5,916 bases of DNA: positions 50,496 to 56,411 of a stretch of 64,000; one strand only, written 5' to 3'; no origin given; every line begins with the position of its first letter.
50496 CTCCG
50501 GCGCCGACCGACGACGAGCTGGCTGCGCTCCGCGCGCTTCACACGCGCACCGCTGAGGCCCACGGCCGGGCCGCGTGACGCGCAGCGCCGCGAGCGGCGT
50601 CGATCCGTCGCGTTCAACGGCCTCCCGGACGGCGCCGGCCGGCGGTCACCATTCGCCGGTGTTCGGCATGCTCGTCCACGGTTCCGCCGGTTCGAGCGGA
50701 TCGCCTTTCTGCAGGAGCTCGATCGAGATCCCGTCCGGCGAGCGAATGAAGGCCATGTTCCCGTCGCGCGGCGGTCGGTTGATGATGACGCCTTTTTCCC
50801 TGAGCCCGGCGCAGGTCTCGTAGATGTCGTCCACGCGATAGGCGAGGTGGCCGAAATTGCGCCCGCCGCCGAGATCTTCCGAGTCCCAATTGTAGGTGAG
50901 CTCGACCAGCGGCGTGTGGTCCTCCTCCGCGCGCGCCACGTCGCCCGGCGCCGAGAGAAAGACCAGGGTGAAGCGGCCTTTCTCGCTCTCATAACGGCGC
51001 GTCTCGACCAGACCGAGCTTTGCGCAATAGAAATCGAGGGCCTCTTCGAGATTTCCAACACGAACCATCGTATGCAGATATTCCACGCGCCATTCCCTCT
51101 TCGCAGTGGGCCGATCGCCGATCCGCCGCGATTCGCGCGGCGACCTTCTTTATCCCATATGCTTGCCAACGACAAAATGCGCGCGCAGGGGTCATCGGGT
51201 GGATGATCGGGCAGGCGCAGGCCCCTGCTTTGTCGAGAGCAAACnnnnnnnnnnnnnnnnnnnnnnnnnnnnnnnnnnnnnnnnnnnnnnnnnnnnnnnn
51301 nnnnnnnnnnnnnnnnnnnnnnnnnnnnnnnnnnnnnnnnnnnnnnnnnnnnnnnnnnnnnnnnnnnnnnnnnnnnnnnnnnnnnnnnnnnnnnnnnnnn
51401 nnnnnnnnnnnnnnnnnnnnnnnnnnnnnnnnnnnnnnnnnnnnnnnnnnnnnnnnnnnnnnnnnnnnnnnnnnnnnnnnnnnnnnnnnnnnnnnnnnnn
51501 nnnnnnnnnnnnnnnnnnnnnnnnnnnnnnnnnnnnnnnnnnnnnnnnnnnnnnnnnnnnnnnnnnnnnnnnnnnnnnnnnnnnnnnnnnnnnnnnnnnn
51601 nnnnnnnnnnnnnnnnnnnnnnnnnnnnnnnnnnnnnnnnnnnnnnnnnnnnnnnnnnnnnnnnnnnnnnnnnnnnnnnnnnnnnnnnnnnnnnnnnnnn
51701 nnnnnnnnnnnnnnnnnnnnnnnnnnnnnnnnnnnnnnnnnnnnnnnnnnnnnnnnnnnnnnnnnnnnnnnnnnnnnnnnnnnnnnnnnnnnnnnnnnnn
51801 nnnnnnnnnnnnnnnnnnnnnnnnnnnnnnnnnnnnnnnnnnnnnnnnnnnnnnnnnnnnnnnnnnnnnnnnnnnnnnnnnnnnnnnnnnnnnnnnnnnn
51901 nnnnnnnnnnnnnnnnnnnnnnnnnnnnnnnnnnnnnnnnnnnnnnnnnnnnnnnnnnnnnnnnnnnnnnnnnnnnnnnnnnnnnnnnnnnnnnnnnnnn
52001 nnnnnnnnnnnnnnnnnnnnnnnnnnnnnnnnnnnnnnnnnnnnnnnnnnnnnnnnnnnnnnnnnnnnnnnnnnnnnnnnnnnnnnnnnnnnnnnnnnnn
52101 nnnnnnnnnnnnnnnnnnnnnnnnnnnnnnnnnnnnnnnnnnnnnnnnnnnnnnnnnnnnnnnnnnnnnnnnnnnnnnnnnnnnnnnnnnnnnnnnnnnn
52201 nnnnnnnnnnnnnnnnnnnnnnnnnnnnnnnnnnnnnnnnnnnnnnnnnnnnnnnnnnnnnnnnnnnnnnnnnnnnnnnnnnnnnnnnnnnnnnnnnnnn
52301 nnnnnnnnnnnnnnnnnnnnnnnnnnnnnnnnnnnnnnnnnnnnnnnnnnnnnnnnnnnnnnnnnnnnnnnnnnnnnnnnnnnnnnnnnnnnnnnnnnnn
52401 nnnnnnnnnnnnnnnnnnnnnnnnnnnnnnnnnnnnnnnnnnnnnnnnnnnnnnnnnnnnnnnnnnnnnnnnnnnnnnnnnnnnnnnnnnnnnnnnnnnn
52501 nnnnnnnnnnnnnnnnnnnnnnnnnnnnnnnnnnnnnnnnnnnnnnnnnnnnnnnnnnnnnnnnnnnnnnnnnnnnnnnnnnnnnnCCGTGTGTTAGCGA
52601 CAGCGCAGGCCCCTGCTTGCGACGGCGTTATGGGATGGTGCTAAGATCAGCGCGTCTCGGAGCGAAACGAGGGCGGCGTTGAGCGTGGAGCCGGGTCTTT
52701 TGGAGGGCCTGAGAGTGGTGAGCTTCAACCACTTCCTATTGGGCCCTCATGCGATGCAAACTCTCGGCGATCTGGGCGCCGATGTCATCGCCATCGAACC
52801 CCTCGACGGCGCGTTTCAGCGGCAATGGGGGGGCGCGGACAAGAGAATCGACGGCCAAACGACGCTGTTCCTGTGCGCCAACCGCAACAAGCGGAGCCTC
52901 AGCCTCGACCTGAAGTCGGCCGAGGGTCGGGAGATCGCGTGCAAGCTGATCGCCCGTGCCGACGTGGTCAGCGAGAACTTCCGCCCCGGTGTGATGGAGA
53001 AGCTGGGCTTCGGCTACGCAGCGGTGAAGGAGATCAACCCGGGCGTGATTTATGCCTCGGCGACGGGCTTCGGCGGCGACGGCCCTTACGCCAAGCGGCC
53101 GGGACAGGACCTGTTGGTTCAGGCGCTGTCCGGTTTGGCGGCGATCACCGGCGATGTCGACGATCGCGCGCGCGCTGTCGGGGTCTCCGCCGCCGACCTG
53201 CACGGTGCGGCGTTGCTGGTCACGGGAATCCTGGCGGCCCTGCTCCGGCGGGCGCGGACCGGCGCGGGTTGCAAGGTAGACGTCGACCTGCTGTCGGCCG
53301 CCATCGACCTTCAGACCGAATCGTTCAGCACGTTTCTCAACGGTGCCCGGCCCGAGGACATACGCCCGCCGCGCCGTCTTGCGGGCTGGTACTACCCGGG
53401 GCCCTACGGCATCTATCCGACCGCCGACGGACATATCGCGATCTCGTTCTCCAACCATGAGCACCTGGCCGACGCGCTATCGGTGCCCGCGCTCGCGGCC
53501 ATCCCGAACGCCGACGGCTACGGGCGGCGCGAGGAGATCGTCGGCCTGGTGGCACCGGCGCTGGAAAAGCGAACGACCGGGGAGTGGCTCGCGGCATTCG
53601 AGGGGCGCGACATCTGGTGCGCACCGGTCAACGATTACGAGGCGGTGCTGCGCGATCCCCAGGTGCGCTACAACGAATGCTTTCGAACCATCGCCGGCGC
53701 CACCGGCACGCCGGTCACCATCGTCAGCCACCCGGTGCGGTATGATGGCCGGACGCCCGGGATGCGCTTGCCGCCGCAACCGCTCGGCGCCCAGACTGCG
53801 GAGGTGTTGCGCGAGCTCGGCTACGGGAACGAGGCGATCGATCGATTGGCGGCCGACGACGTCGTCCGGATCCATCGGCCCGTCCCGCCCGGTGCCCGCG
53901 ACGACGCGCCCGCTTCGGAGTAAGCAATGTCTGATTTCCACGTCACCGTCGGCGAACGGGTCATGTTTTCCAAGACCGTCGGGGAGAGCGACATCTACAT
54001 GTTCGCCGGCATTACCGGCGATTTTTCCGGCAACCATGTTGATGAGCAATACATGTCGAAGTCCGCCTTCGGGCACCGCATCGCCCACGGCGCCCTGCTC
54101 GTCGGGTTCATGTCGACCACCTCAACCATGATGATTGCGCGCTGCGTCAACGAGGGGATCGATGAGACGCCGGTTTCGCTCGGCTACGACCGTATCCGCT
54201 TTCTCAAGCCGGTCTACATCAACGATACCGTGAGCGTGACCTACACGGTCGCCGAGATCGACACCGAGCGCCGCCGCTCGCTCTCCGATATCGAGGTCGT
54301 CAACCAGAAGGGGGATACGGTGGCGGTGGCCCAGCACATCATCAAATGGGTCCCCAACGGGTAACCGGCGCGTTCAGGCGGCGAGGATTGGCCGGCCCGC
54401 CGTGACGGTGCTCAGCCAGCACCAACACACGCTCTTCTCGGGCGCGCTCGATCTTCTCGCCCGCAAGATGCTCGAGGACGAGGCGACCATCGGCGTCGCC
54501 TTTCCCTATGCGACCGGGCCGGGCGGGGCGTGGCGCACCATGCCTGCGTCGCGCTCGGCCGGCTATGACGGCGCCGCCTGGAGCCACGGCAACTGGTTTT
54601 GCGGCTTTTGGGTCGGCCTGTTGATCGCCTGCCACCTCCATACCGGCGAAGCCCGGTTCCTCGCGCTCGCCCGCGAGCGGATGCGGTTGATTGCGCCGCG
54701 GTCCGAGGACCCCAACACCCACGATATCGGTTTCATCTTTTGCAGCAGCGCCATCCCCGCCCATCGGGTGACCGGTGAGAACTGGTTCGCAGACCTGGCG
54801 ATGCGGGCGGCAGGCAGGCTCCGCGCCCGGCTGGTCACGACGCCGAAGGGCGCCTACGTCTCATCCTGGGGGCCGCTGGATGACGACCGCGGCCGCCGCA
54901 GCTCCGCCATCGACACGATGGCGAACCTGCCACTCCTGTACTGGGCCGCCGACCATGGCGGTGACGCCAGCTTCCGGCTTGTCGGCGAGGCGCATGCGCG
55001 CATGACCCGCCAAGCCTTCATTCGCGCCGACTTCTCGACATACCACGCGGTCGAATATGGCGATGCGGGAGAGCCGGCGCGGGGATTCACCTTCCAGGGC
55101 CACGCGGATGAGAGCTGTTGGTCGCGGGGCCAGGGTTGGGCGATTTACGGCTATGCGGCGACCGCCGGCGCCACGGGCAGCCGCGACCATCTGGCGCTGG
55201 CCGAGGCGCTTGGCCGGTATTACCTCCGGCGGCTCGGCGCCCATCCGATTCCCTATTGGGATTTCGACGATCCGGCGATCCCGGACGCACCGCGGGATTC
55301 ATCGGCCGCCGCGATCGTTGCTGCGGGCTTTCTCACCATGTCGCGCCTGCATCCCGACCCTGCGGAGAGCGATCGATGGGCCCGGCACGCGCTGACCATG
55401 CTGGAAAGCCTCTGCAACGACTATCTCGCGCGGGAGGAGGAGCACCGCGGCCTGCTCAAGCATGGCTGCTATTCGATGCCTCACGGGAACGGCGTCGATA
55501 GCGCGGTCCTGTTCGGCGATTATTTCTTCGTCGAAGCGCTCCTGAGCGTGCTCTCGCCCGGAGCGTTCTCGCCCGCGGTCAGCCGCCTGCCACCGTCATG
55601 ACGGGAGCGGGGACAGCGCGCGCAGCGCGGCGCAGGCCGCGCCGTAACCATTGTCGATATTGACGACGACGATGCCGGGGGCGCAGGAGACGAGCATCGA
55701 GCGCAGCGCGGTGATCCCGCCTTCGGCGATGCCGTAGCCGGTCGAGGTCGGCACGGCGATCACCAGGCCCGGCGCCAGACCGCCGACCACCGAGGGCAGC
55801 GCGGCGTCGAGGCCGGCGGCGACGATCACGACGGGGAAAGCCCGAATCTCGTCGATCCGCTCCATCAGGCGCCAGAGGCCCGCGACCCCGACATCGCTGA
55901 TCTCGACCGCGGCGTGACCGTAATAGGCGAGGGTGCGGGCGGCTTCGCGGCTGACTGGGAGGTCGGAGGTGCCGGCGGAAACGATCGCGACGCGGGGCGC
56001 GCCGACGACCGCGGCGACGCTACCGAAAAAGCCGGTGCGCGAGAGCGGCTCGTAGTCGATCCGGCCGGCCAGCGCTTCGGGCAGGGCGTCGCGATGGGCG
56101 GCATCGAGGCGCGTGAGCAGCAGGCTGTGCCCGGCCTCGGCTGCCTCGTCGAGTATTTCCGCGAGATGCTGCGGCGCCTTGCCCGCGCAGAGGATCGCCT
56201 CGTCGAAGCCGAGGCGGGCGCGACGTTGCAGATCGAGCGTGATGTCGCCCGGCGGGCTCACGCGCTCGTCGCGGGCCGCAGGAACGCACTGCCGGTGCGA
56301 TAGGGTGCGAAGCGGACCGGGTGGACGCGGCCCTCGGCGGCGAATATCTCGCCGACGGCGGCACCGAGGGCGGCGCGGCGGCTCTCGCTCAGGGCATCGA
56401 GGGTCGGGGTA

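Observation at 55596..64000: hmfABCDE-like heteroaromatic acyl-CoA operon translationally chained to larC-larE-larB, with no LarA anywhere in the window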

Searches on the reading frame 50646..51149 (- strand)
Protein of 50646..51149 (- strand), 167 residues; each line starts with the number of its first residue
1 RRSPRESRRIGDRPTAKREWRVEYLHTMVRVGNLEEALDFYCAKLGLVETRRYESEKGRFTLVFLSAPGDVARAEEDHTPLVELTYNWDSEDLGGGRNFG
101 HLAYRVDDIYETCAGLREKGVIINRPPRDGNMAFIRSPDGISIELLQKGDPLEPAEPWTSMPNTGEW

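Call 38: search_protein_families(library=pfam, proteins=[window:50646-51149:-], max_evalue=0.00001)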
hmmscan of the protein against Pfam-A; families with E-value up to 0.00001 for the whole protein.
window:50646-51149:- (167 aa): 2 families
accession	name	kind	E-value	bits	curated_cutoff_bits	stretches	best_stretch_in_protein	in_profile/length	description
PF00903.31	Glyoxalase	-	3.1e-17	63.5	20.6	1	25-145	3-121/121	Glyoxalase/Bleomycin resistance protein/Dioxygenase superfamily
PF13669.12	Glyoxalase_4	-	1.4e-10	41.8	27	1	26-130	2-101/109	Glyoxalase/Bleomycin resistance protein/Dioxygenase superfamily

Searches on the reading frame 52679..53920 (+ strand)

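Call 26: search_protein_families(library=pfam, proteins=[window:52679-53920:+])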
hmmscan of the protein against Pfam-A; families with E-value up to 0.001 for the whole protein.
window:52679-53920:+ (414 aa): 1 family
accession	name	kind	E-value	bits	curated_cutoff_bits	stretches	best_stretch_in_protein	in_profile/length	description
PF02515.22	CoA_transf_3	-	1.3e-97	327.7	23.3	1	8-372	1-365/366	CoA-transferase family III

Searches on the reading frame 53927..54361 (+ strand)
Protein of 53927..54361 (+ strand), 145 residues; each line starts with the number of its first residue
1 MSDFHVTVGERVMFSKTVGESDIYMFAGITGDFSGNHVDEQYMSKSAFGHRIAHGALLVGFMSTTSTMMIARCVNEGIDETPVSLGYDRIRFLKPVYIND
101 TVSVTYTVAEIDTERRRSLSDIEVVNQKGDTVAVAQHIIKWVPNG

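Call 26: search_protein_families(library=pfam, proteins=[window:53927-54361:+])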
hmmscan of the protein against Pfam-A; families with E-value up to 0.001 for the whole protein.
window:53927-54361:+ (145 aa): 2 families
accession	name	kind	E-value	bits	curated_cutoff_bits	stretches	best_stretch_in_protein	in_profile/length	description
PF01575.25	MaoC_dehydratas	-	3.4e-17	62.6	27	1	8-115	6-108/123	MaoC like domain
PF03061.28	4HBT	-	0.00012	22.7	20.6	1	52-132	3-78/79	Thioesterase superfamily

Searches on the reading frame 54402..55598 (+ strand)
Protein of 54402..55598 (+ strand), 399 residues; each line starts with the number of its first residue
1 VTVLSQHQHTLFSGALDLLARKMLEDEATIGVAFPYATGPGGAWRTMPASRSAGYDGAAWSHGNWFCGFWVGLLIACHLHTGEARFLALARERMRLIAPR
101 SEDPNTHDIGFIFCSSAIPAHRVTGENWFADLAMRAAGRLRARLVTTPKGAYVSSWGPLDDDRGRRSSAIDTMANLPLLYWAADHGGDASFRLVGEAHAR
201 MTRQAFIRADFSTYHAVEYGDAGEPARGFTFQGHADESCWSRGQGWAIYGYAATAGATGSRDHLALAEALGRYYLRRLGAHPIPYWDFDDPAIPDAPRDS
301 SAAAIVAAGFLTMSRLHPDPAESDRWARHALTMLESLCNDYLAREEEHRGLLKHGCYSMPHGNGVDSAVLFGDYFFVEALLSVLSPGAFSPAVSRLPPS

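Call 26: search_protein_families(library=pfam, proteins=[window:54402-55598:+])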
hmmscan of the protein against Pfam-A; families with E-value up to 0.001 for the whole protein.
window:54402-55598:+ (399 aa): 0 families

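Call 54: search_solved_structures(query=window:54402-55598:+, max_evalue=0.01)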
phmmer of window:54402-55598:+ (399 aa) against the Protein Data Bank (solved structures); distinct sequences matched with E-value up to 0.01: 8.
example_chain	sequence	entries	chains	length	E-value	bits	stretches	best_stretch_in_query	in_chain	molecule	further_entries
1vd5_A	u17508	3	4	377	2.4e-56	194.8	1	63-382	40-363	unsaturated glucuronyl hydrolase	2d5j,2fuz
2ahf_A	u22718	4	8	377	1e-55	192.7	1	63-382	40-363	unsaturated glucuronyl hydrolase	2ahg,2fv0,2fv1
2zzr_A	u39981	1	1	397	5.6e-47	163.9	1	62-382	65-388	Unsaturated glucuronyl hydrolase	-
3anj_A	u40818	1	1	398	5.6e-47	163.9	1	62-382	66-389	Putative uncharacterized protein gbs1889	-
3wux_A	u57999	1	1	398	2e-46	162.1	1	62-382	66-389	Unsaturated chondroitin disaccharide hydrolase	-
3vxd_A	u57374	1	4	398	2.7e-46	161.7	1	62-382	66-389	Putative uncharacterized protein gbs1889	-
3ani_A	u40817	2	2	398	2.7e-46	161.7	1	62-382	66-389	Putative uncharacterized protein gbs1889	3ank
3wiw_A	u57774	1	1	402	1.3e-38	136.4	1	63-381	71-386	Glycosyl hydrolase family 88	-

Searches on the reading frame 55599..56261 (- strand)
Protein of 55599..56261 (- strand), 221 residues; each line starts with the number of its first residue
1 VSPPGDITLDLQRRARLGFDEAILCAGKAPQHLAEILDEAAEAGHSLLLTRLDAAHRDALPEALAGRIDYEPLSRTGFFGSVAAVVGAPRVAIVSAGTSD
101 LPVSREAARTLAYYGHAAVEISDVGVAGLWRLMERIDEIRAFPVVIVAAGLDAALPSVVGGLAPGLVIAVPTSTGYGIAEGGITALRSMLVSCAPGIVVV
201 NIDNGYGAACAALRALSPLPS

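Call 4: search_protein_families(library=pfam, proteins=[window:55599-56261:-])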
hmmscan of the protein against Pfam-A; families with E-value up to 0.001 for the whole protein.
window:55599-56261:- (221 aa): 1 family
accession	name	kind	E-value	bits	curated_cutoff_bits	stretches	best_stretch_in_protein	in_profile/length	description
PF00731.26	AIRC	-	2.8e-13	50.1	30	1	90-217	1-128/148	AIR carboxylase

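Call 5: search_protein_families(library=ncbifam, proteins=[window:55599-56261:-], max_evalue=0.00001)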
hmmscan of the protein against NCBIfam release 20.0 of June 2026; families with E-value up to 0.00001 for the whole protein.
window:55599-56261:- (221 aa): 2 families
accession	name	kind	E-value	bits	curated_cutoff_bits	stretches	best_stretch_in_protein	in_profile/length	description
NF033503.1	LarB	equivalog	2.1e-73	246.4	175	1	9-214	1-205/209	nickel pincer cofactor biosynthesis protein LarB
TIGR01162.1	purE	equivalog_domain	3.8e-07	29.7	149.6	0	91-217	1-127/156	5-(carboxyamino)imidazole ribonucleotide mutase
